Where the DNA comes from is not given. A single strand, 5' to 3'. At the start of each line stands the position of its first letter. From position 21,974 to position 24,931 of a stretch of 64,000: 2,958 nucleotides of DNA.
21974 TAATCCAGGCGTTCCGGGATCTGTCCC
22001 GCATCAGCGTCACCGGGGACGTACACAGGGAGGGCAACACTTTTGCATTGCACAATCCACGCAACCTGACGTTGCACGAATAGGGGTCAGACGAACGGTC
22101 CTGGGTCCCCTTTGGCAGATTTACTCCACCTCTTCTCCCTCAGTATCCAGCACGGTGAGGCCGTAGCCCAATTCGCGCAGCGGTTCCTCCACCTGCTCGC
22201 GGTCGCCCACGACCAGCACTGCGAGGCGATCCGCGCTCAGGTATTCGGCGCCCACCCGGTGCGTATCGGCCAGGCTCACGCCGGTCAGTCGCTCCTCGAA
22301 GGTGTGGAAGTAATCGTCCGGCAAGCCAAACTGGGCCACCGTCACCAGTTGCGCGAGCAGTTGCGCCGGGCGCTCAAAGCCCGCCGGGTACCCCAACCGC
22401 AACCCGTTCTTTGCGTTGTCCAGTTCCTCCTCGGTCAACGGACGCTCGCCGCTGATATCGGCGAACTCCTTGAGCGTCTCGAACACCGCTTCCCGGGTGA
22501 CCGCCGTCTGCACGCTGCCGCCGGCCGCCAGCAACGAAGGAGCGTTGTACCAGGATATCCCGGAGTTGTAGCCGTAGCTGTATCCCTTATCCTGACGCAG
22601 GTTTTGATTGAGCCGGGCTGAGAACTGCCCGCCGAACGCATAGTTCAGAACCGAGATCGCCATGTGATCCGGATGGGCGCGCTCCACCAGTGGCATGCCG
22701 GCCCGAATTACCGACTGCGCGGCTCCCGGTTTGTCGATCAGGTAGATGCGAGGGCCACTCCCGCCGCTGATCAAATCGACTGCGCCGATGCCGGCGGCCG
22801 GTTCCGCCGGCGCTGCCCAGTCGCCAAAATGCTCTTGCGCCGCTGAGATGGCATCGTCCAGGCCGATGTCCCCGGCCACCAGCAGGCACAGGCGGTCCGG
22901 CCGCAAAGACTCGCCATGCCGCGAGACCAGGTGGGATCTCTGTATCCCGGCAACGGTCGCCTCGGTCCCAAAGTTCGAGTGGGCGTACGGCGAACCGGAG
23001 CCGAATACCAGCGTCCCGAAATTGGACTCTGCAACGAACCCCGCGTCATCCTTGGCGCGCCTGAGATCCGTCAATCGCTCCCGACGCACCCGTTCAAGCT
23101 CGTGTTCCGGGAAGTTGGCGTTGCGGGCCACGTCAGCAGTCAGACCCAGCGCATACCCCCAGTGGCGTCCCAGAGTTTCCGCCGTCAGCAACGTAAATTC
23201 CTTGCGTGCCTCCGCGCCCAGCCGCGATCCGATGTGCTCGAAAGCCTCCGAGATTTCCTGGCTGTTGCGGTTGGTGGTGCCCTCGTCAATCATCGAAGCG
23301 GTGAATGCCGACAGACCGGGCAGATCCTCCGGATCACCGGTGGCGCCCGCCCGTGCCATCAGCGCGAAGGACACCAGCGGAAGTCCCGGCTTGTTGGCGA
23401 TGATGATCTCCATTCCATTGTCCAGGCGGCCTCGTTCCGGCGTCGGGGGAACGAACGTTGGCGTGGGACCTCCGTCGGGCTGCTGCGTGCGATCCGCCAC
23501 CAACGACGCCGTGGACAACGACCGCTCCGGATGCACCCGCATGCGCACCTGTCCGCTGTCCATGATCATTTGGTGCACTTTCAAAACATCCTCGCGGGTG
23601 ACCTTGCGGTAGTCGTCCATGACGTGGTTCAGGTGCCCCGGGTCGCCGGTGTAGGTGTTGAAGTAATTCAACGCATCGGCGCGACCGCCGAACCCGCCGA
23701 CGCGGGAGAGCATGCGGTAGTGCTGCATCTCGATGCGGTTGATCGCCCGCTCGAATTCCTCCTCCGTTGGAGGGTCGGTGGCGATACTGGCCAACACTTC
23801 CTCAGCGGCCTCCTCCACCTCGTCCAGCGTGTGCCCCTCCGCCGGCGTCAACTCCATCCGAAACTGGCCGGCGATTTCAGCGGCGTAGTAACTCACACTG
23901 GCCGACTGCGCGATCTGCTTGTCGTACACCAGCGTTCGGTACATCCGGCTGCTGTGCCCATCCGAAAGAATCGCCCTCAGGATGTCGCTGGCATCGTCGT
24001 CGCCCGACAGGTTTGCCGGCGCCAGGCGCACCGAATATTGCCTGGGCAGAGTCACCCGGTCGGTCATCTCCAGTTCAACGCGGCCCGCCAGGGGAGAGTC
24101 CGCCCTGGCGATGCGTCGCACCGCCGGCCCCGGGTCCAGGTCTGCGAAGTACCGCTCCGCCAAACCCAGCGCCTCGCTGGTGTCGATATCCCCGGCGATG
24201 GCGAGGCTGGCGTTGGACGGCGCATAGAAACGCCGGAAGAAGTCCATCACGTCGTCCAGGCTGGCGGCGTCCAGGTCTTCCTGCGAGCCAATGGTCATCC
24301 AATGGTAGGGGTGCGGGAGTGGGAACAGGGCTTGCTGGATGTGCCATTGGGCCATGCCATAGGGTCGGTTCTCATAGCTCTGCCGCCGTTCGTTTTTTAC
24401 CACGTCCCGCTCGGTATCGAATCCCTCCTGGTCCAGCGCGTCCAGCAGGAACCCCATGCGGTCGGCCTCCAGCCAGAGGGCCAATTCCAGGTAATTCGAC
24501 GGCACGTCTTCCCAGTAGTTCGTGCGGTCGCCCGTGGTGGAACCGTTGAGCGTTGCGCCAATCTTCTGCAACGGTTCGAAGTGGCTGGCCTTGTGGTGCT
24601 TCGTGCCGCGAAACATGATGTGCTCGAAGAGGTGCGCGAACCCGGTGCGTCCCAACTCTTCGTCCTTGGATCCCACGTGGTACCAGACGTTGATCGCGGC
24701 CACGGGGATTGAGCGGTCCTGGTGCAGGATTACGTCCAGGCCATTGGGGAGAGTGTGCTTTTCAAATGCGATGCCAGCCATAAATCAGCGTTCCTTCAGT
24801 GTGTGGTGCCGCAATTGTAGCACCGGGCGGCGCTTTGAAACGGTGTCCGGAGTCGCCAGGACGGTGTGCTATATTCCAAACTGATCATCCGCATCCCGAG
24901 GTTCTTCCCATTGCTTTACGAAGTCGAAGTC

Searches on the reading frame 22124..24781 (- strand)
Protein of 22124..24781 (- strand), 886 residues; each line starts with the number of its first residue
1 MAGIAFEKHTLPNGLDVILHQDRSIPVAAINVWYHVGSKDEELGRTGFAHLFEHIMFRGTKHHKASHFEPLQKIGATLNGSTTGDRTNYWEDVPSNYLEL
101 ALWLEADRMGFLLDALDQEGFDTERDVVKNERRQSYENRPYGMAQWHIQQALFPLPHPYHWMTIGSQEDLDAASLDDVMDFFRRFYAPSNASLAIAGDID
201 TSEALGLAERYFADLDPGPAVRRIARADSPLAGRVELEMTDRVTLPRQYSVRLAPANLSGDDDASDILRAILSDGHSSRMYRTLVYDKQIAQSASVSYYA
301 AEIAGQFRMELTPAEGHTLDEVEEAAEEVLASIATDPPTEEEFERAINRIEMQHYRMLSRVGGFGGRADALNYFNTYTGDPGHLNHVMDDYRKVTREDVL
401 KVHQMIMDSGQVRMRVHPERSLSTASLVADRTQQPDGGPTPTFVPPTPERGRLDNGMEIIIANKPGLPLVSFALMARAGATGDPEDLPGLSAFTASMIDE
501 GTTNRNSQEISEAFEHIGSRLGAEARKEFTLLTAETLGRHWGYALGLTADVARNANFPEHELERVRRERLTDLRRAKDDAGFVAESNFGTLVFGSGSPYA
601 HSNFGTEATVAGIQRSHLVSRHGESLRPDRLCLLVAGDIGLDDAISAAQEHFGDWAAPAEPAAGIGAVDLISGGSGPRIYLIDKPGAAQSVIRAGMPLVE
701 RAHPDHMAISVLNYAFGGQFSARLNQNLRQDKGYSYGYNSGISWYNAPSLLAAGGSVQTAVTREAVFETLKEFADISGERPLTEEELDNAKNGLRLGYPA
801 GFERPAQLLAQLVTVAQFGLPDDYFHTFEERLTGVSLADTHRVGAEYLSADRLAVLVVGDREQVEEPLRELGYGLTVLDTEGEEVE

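Call 77: find_homologous_proteins(query=window:22124-24781:-, max_evalue=1e-50)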
Query window:22124-24781:- (886 aa): 7951 proteins with E <= 1e-50 among 8000 candidates; the best 120 are listed.
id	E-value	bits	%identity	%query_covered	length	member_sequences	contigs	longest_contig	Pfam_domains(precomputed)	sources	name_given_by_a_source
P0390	0.0e+0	1982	98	100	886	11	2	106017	PF00675.26,PF05193.27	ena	-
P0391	0.0e+0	1803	89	100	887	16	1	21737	PF00675.26,PF05193.27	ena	-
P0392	0.0e+0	1794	88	100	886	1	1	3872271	PF00675.26,PF05193.27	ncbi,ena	-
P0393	0.0e+0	1774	88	100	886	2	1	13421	PF00675.26,PF05193.27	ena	-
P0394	0.0e+0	1767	87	100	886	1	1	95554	PF00675.26,PF05193.27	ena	-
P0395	0.0e+0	1763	87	100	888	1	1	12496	PF00675.26,PF05193.27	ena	-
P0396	0.0e+0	1761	87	100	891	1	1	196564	PF00675.26,PF05193.27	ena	-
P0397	0.0e+0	1760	87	100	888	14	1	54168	PF00675.26,PF05193.27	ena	-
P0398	0.0e+0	1758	86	100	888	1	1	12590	PF00675.26,PF05193.27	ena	-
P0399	0.0e+0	1757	86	100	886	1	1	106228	PF00675.26,PF05193.27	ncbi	-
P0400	0.0e+0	1754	86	100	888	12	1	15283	PF00675.26,PF05193.27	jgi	-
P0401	0.0e+0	1751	86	100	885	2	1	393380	PF00675.26,PF05193.27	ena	-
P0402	0.0e+0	1751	87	100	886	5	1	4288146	PF00675.26,PF05193.27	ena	-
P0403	0.0e+0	1751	86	100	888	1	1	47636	PF00675.26,PF05193.27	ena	-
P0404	0.0e+0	1749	86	100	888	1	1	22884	PF00675.26,PF05193.27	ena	-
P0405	0.0e+0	1749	85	100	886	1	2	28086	PF00675.26,PF05193.27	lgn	-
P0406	0.0e+0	1746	86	100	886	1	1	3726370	PF00675.26,PF05193.27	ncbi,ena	-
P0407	0.0e+0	1740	86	100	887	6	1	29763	PF00675.26,PF05193.27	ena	-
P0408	0.0e+0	1737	85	100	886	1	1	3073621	PF00675.26,PF05193.27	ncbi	-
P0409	0.0e+0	1735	86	100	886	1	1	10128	PF00675.26,PF05193.27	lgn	-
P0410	0.0e+0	1735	85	100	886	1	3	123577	PF00675.26,PF05193.27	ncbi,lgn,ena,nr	ncbi:MAG: insulinase family protein [Chloroflexi bacterium]|nr:insulinase family protein [Chloroflex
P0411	0.0e+0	1733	84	100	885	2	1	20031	PF00675.26,PF05193.27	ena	-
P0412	0.0e+0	1730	85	100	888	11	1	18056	PF00675.26,PF05193.27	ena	-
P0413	0.0e+0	1730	85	100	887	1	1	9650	PF00675.26,PF05193.27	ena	-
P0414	0.0e+0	1729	85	100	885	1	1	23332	PF00675.26,PF05193.27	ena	-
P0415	0.0e+0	1727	85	100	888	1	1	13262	PF00675.26,PF05193.27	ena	-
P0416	0.0e+0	1727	84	100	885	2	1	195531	PF00675.26,PF05193.27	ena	-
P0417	0.0e+0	1722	84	100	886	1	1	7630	PF00675.26,PF05193.27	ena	-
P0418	0.0e+0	1720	85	100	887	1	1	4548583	PF00675.26,PF05193.27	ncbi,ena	-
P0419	0.0e+0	1717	84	100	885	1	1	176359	PF00675.26,PF05193.27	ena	-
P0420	0.0e+0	1712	84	100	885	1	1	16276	PF00675.26,PF05193.27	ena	-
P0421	0.0e+0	1711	84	100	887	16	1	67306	PF00675.26,PF05193.27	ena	-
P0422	0.0e+0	1710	84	100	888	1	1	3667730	PF00675.26,PF05193.27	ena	-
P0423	0.0e+0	1708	84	100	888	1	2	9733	PF00675.26,PF05193.27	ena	-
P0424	0.0e+0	1703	84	100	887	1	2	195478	PF00675.26,PF05193.27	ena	-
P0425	0.0e+0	1702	84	100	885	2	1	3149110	PF00675.26,PF05193.27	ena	-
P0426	0.0e+0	1691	84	100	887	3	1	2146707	PF00675.26,PF05193.27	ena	-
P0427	0.0e+0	1687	83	100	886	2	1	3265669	PF00675.26,PF05193.27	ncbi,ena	-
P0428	0.0e+0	1685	84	98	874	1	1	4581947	PF00675.26,PF05193.27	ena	-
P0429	0.0e+0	1680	83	100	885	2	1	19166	PF00675.26,PF05193.27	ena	-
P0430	0.0e+0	1665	83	100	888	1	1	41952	PF00675.26,PF05193.27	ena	-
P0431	0.0e+0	1661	82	100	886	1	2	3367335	PF00675.26,PF05193.27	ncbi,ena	-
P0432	0.0e+0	1651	81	100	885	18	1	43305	PF00675.26,PF05193.27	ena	-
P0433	0.0e+0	1641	81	100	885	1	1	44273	PF00675.26,PF05193.27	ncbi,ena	-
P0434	0.0e+0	1640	81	100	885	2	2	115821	PF00675.26,PF05193.27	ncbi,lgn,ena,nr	ncbi:MAG: pitrilysin family protein [Chloroflexota bacterium]|nr:pitrilysin family protein [Chlorofl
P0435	0.0e+0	1639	81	100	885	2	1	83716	PF00675.26,PF05193.27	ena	-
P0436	0.0e+0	1633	80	100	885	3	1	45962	PF00675.26,PF05193.27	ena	-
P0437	0.0e+0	1633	81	100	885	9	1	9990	PF00675.26,PF05193.27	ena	-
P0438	0.0e+0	1630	80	100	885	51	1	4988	PF00675.26,PF05193.27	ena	-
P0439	0.0e+0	1628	80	100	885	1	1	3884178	PF00675.26,PF05193.27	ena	-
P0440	0.0e+0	1628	81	100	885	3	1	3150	PF00675.26,PF05193.27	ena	-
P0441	0.0e+0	1627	80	100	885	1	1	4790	PF00675.26,PF05193.27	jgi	jgi:zinc protease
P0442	0.0e+0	1626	80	100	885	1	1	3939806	PF00675.26,PF05193.27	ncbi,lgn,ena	-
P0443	0.0e+0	1625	80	100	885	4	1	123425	PF00675.26,PF05193.27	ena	-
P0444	0.0e+0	1625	80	100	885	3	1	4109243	PF00675.26,PF05193.27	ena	-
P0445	0.0e+0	1624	80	100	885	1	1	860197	PF00675.26,PF05193.27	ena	-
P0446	0.0e+0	1623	80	100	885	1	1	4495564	PF00675.26,PF05193.27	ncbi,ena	-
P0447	0.0e+0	1623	80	100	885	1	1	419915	PF00675.26,PF05193.27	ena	-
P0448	0.0e+0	1622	80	100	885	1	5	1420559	PF00675.26,PF05193.27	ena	-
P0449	0.0e+0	1621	80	100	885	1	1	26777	PF00675.26,PF05193.27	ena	-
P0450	0.0e+0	1621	80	100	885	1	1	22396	PF00675.26,PF05193.27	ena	-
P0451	0.0e+0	1620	80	100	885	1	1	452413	PF00675.26,PF05193.27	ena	-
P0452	0.0e+0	1620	80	100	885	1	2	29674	PF00675.26,PF05193.27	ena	-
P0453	0.0e+0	1620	79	100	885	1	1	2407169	PF00675.26,PF05193.27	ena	-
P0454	0.0e+0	1620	80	100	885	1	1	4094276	PF00675.26,PF05193.27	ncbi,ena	-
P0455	0.0e+0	1619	80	100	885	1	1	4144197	PF00675.26,PF05193.27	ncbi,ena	-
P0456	0.0e+0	1619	80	100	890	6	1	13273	PF00675.26,PF05193.27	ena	-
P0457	0.0e+0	1619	80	100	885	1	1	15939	PF00675.26,PF05193.27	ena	-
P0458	0.0e+0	1618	80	100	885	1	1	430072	PF00675.26,PF05193.27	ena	-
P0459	0.0e+0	1605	78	100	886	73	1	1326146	PF00675.26,PF05193.27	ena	-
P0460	0.0e+0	1604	79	100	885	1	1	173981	PF00675.26,PF05193.27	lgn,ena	-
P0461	0.0e+0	1596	79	100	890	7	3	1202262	PF00675.26,PF05193.27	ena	-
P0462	0.0e+0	1590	78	100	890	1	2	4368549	PF00675.26,PF05193.27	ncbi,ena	-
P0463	0.0e+0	1586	78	100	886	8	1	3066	PF00675.26,PF05193.27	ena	-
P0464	0.0e+0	1579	78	100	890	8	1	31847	PF00675.26,PF05193.27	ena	-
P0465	0.0e+0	1563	77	100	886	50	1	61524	PF00675.26,PF05193.27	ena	-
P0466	0.0e+0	1556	78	100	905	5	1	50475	PF00675.26,PF05193.27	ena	-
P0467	0.0e+0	1547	78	100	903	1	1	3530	PF00675.26,PF05193.27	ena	-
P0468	0.0e+0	1546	77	100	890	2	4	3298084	PF00675.26,PF05193.27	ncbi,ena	-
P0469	0.0e+0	1534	76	100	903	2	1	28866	PF00675.26,PF05193.27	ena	-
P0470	0.0e+0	1525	75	100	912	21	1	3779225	PF00675.26,PF05193.27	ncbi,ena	-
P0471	0.0e+0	1522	77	98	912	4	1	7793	PF00675.26,PF05193.27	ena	-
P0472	0.0e+0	1521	76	99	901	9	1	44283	PF00675.26,PF05193.27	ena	-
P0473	0.0e+0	1521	76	100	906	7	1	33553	PF00675.26,PF05193.27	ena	-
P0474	0.0e+0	1518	75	99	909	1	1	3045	PF00675.26,PF05193.27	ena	-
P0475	0.0e+0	1511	76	100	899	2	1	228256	PF00675.26,PF05193.27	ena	-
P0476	0.0e+0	1505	75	100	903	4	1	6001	PF00675.26,PF05193.27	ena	-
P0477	0.0e+0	1490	84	88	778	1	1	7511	PF00675.26,PF05193.27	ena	-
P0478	0.0e+0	1397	83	84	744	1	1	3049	PF00675.26,PF05193.27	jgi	-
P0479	0.0e+0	1322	82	80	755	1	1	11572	PF00675.26,PF05193.27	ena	-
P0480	0.0e+0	1224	76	82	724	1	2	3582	PF00675.26,PF05193.27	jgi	jgi:zinc protease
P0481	0.0e+0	1221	83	74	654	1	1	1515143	PF00675.26,PF05193.27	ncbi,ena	-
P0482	0.0e+0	1218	62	100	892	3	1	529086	PF00675.26,PF05193.27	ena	-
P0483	0.0e+0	1218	62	100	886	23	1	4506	PF00675.26,PF05193.27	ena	-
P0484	0.0e+0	1218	62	100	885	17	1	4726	PF00675.26,PF05193.27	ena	-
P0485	0.0e+0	1215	62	100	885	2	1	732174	PF00675.26,PF05193.27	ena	-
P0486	0.0e+0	1211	61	100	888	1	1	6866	PF00675.26,PF05193.27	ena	-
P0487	0.0e+0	1211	61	100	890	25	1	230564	PF00675.26,PF05193.27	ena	-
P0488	0.0e+0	1208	62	100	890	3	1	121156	PF00675.26,PF05193.27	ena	-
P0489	0.0e+0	1207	61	100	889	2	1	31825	PF00675.26,PF05193.27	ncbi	-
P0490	0.0e+0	1206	61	100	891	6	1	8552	PF00675.26,PF05193.27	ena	-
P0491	0.0e+0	1206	61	100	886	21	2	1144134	PF00675.26,PF05193.27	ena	-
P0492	0.0e+0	1205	61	100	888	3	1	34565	PF00675.26,PF05193.27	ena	-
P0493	0.0e+0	1204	61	100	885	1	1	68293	PF00675.26,PF05193.27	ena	-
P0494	0.0e+0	1202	61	100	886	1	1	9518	PF00675.26,PF05193.27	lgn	-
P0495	0.0e+0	1201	61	100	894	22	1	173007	PF00675.26,PF05193.27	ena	-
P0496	0.0e+0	1200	61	100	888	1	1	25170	PF00675.26,PF05193.27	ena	-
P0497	0.0e+0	1200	61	100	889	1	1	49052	PF00675.26,PF05193.27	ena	-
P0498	0.0e+0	1200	61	100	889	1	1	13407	PF00675.26,PF05193.27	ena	-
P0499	0.0e+0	1200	61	100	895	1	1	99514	PF00675.26,PF05193.27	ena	-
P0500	0.0e+0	1199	60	100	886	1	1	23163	PF00675.26,PF05193.27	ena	-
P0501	0.0e+0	1198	62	100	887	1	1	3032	PF00675.26,PF05193.27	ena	-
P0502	0.0e+0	1198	60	100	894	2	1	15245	PF00675.26,PF05193.27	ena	-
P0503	0.0e+0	1198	61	100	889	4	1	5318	PF00675.26,PF05193.27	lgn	-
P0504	0.0e+0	1198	61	100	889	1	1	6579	PF00675.26,PF05193.27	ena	-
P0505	0.0e+0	1198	61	100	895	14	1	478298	PF00675.26,PF05193.27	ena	-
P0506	0.0e+0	1197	61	100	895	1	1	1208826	PF00675.26,PF05193.27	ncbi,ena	-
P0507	0.0e+0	1197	60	100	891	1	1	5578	PF00675.26,PF05193.27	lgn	-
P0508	0.0e+0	1196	61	100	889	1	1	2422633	PF00675.26,PF05193.27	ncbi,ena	-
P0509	0.0e+0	1196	61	100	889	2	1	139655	PF00675.26,PF05193.27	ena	-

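Call 78: find_encoding_contigs(protein=P0392, flank=5000, max_places=1)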
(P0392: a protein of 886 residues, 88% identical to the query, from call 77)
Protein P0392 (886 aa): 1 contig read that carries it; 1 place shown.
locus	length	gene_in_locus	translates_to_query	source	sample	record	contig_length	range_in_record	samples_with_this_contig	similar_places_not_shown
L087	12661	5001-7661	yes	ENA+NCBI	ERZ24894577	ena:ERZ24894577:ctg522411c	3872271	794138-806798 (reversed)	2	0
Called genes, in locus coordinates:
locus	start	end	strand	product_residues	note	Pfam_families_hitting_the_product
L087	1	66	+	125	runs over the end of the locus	-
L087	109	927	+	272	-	PF12146:Hydrolase_4, PF00561:Abhydrolase_1, PF12697:Abhydrolase_6, PF03096:Ndr (faint)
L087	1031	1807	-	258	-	PF00106:adh_short, PF13561:adh_short_C2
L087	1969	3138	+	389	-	PF00296:Bac_luciferase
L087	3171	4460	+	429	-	PF13576:Pentapeptide_3 (faint), PF25296:Decapeptide (faint), PF00805:Pentapeptide, PF13599:Pentapeptide_4, PF00805:Pentapeptide, PF13676:TIR_2 (faint)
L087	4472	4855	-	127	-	-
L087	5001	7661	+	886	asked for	PF00675:Peptidase_M16, PF05193:Peptidase_M16_C, PF00675:Peptidase_M16, PF05193:Peptidase_M16_C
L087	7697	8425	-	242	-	PF01138:RNase_PH, PF03725:RNase_PH_C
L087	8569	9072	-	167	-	-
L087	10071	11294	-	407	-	PF00462:Glutaredoxin, PF01946:Thi4 (weak), PF00890:FAD_binding_2 (weak), PF07992:Pyr_redox_2, PF12831:FAD_oxidored, PF13450:NAD_binding_8, PF13738:Pyr_redox_3, PF00070:Pyr_redox, +3 more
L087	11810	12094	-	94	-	-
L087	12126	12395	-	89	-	-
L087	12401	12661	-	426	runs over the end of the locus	PF02515:CoA_transf_3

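Call 79: find_encoding_contigs(protein=P0442, flank=5000, max_places=1)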
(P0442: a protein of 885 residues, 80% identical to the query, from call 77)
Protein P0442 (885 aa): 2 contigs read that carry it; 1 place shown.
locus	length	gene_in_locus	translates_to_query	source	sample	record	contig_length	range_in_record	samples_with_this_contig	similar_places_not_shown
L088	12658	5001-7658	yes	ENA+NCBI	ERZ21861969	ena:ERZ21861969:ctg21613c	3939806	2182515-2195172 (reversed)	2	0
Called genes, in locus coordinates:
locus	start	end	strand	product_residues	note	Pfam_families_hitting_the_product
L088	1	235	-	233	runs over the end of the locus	PF13091:PLDc_2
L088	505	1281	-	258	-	PF00106:adh_short, PF08659:KR (weak), PF13561:adh_short_C2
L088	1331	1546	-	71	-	PF10049:DUF2283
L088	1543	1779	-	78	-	-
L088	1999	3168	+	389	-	PF00296:Bac_luciferase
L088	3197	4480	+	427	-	PF00805:Pentapeptide (weak), PF13576:Pentapeptide_3 (faint), PF13599:Pentapeptide_4, PF25296:Decapeptide (faint), PF00805:Pentapeptide, PF13599:Pentapeptide_4, PF00805:Pentapeptide, PF13676:TIR_2 (faint)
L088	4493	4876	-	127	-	-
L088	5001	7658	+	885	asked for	PF00675:Peptidase_M16, PF05193:Peptidase_M16_C, PF00675:Peptidase_M16, PF05193:Peptidase_M16_C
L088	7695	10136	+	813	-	-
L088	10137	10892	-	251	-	PF01138:RNase_PH, PF03725:RNase_PH_C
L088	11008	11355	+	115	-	-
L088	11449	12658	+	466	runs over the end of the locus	PF00483:NTP_transferase, PF01128:IspD, PF02348:CTP_transf_3 (weak), PF12804:NTP_transf_3, PF25084:LbH_EIF2B, PF25087:GMPPB_C (faint), PF00132:Hexapep (weak), PF00132:Hexapep (weak), +1 more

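Call 80: find_encoding_contigs(protein=P0470, flank=5000, max_places=1)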
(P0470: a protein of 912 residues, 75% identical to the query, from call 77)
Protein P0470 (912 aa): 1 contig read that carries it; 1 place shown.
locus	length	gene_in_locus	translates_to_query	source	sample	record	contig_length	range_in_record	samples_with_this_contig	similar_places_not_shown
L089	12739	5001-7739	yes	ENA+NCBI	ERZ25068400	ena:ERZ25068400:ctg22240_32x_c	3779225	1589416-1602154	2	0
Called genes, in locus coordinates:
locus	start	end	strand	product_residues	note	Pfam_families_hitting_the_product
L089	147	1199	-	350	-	PF02615:Ldh_2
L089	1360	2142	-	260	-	PF00106:adh_short, PF13561:adh_short_C2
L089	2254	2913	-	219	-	-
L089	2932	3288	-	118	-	-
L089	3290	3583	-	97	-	PF09907:HigB_toxin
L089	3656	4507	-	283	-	PF00296:Bac_luciferase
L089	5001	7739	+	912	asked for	PF00675:Peptidase_M16, PF05193:Peptidase_M16_C, PF00675:Peptidase_M16, PF05193:Peptidase_M16_C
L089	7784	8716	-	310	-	-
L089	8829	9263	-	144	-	PF03400:DDE_Tnp_IS1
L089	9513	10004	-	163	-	-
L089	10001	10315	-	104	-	-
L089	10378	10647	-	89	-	-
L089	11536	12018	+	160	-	-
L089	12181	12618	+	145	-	PF00731:AIRC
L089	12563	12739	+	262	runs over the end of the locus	PF12710:HAD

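Call 81: find_encoding_contigs(protein=P0485, flank=5000, max_places=1)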
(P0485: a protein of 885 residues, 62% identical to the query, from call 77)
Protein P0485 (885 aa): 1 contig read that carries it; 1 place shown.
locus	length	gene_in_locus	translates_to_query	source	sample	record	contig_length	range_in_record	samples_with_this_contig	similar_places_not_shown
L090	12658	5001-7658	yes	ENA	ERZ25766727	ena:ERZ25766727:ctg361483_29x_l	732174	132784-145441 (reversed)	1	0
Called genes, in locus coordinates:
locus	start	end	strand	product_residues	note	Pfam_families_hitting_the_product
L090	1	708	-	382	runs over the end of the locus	PF00512:HisKA, PF02518:HATPase_c, PF00072:Response_reg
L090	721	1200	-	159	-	-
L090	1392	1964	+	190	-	PF01243:PNPOx_N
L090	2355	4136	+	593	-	PF05598:DUF772, PF01609:DDE_Tnp_1, PF13751:DDE_Tnp_1_6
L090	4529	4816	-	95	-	PF04014:MazE_antitoxin (weak)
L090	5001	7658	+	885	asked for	PF00675:Peptidase_M16, PF05193:Peptidase_M16_C, PF00675:Peptidase_M16, PF05193:Peptidase_M16_C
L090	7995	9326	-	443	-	PF13701:DDE_Tnp_1_4, PF01609:DDE_Tnp_1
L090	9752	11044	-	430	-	PF00089:Trypsin, PF13365:Trypsin_2, PF00595:PDZ (faint), PF13180:PDZ_2, PF17820:PDZ_6 (weak)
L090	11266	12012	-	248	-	PF01138:RNase_PH, PF03725:RNase_PH_C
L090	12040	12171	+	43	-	-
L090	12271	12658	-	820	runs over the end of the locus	PF13567:DUF4131, PF03772:Competence, PF00753:Lactamase_B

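Call 84: search_protein_families(library=padloc, proteins=[L088:7695-10133:+, L089:7784-8713:-, L087:8569-9069:-], max_evalue=0.01)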
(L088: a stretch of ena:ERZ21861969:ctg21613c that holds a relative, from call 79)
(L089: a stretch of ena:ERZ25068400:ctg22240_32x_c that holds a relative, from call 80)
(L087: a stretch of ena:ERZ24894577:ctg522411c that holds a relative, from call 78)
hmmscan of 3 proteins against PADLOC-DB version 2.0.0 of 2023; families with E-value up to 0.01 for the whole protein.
L088:7695-10133:+ (813 aa): 0 families

L089:7784-8713:- (309 aa): 0 families

L087:8569-9069:- (166 aa): 0 families
